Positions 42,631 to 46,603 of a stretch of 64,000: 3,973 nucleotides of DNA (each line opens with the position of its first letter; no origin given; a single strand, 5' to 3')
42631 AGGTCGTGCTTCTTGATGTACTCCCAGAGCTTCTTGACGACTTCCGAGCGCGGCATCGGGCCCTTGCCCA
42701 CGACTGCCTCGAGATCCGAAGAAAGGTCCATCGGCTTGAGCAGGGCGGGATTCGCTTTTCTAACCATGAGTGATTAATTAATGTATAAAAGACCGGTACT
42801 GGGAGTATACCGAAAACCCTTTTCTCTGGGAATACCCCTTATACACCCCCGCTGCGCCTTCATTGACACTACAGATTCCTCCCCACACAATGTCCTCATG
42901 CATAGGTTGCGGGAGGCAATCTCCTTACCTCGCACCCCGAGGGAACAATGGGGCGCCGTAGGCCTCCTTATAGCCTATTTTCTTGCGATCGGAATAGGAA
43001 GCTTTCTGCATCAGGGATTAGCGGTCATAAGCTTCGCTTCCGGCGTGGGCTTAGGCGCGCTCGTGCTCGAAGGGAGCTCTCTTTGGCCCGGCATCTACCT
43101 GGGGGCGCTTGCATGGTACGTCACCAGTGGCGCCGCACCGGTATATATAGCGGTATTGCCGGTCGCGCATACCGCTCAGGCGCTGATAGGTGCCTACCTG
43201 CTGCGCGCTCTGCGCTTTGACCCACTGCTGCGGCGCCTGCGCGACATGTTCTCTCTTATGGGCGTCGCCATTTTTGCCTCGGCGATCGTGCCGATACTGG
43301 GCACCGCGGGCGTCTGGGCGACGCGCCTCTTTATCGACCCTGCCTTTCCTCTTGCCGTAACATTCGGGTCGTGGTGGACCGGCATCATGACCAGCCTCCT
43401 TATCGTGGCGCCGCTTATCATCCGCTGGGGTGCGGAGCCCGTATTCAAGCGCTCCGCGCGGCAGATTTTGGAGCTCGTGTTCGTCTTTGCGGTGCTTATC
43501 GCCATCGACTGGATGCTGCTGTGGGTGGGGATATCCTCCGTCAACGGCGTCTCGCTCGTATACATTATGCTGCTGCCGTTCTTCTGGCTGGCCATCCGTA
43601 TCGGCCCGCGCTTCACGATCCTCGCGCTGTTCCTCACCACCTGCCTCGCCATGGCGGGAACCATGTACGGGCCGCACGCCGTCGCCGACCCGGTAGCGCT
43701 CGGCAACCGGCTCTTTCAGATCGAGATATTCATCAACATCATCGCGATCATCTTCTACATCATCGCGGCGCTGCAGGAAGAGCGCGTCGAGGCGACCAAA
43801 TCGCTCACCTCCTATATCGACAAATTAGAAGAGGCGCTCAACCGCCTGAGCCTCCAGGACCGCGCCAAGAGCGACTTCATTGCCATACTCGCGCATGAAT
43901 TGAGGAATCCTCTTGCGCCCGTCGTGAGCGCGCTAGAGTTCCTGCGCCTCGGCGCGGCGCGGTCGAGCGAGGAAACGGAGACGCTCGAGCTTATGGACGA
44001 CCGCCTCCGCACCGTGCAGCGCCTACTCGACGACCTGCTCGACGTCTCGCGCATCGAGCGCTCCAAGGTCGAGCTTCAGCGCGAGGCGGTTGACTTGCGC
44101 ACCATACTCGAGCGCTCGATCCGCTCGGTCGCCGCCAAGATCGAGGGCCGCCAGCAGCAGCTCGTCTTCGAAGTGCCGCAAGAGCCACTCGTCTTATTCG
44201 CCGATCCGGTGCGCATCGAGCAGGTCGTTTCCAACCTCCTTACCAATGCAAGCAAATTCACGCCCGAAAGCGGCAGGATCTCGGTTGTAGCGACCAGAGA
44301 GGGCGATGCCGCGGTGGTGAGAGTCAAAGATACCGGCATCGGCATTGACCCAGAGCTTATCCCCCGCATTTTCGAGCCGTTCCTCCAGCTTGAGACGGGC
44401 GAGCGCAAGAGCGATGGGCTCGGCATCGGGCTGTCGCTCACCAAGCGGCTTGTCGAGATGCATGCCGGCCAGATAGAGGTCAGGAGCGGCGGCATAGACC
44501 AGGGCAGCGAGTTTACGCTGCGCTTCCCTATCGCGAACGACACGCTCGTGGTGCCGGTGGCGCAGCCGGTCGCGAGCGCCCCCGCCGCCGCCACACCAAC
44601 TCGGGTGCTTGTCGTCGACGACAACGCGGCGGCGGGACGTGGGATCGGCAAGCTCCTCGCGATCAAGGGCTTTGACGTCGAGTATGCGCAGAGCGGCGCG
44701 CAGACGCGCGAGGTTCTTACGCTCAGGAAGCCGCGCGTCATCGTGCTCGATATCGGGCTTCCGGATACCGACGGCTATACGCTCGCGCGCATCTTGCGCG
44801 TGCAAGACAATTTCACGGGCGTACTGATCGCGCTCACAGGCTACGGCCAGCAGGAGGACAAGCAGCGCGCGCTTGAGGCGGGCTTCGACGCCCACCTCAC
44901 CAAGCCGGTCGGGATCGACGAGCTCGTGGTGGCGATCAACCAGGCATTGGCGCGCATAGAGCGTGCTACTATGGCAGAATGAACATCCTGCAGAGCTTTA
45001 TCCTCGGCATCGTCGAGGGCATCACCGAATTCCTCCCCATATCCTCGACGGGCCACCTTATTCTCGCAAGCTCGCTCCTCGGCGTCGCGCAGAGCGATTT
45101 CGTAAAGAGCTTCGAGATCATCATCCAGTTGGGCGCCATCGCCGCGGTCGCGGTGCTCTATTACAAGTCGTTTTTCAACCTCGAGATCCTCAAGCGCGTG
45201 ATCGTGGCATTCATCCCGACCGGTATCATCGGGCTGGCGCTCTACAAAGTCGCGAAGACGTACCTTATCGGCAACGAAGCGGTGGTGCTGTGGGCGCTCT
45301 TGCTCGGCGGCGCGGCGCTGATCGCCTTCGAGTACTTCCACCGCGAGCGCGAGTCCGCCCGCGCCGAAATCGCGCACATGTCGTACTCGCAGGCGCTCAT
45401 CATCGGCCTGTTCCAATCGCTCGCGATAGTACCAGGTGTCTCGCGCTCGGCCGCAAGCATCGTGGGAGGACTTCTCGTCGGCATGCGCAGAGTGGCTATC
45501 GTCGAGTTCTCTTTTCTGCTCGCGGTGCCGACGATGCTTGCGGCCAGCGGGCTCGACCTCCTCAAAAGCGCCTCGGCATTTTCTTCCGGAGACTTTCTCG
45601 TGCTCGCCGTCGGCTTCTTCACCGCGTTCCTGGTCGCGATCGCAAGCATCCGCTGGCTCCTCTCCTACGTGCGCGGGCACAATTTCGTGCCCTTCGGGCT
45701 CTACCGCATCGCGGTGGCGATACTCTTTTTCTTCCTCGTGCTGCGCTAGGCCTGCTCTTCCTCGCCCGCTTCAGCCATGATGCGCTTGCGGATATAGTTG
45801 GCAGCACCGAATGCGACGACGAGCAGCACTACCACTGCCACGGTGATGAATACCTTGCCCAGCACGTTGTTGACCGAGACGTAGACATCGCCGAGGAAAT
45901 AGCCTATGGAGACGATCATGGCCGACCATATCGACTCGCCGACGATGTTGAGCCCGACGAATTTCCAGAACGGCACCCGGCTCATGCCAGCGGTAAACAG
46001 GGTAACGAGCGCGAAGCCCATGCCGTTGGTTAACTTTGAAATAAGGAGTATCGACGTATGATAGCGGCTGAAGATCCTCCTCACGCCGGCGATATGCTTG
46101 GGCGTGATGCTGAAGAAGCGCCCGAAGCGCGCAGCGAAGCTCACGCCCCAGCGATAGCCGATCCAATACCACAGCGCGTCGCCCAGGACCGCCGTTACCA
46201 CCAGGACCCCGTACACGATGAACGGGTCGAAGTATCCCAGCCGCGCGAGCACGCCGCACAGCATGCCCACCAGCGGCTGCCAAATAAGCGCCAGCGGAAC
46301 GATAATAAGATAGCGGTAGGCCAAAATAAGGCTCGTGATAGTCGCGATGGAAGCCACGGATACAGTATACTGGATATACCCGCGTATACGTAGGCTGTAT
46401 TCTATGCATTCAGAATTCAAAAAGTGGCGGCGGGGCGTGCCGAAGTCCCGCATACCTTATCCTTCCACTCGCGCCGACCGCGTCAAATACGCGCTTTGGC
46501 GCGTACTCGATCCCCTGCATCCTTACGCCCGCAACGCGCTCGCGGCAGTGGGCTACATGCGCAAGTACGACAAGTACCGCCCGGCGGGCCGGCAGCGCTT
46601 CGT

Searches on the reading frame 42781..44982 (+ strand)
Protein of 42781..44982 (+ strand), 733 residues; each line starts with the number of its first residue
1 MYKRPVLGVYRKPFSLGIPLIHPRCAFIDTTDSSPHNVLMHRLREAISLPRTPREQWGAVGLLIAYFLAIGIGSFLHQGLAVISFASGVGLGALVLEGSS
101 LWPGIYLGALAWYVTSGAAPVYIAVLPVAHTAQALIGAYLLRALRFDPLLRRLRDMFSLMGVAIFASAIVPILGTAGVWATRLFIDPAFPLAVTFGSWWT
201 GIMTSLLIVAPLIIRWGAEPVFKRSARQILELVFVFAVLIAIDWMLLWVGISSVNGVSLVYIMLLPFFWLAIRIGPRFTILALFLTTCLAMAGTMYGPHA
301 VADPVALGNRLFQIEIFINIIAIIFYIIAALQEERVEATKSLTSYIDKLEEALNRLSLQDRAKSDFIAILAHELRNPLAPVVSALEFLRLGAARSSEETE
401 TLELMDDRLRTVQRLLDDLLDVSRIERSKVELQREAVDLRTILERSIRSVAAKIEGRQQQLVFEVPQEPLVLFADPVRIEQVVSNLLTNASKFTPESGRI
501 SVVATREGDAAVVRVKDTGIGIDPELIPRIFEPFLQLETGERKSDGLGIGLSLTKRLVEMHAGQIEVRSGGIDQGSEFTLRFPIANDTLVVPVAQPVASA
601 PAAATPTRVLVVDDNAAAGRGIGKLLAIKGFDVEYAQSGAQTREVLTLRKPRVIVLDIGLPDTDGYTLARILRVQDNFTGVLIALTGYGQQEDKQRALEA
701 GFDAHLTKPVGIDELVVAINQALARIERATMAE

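Call 62: search_protein_families(library=pfam, proteins=[window:42781-44982:+], max_evalue=0.001)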
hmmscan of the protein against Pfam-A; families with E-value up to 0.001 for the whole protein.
window:42781-44982:+ (733 aa): 5 families
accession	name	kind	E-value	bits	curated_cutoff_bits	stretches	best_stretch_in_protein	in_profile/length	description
PF02518.31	HATPase_c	-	3.3e-28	98.8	26.4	1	475-585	2-110/111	Histidine kinase-, DNA gyrase B-, and HSP90-like ATPase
PF00072.30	Response_reg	-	2.3e-21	76.5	30.2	1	609-719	1-110/111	Response regulator receiver domain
PF05231.19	MASE1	-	2.2e-18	66.8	29.8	1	63-334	6-297/299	MASE1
PF00512.31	HisKA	-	7.7e-14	51.9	26.9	1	362-426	1-64/66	His Kinase A (phospho-acceptor) domain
PF13581.12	HATPase_c_2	-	0.00012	22.5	27.4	0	482-559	35-110/127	Histidine kinase-like ATPase domain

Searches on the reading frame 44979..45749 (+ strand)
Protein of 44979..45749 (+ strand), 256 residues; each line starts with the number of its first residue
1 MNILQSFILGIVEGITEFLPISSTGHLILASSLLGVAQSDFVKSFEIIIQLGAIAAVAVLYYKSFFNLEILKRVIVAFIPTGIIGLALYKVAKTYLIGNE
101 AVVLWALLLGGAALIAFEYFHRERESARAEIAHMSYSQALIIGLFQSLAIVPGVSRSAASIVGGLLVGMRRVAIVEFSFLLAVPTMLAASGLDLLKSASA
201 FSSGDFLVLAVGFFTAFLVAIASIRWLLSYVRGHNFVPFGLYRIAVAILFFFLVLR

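Call 62: search_protein_families(library=pfam, proteins=[window:44979-45749:+], max_evalue=0.001)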
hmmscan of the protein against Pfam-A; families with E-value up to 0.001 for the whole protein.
window:44979-45749:+ (256 aa): 1 family
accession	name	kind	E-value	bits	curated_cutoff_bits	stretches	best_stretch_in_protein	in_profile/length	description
PF02673.24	BacA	-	1.5e-70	238.3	33.4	1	7-249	2-257/257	Bacitracin resistance protein BacA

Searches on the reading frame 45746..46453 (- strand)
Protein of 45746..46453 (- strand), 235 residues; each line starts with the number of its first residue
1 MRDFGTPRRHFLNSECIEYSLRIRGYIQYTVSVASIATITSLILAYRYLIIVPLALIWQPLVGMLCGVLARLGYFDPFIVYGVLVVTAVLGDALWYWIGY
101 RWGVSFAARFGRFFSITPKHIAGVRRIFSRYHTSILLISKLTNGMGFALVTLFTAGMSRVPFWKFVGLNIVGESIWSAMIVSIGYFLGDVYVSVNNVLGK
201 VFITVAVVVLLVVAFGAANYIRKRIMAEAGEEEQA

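Call 62: search_protein_families(library=pfam, proteins=[window:45746-46453:-], max_evalue=0.001)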
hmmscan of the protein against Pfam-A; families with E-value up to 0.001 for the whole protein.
window:45746-46453:- (235 aa): 1 family
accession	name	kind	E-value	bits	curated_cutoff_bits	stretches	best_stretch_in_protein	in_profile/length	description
PF09335.16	VTT_dom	-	1.9e-12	48.1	33.9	1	69-185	7-122/123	VTT domain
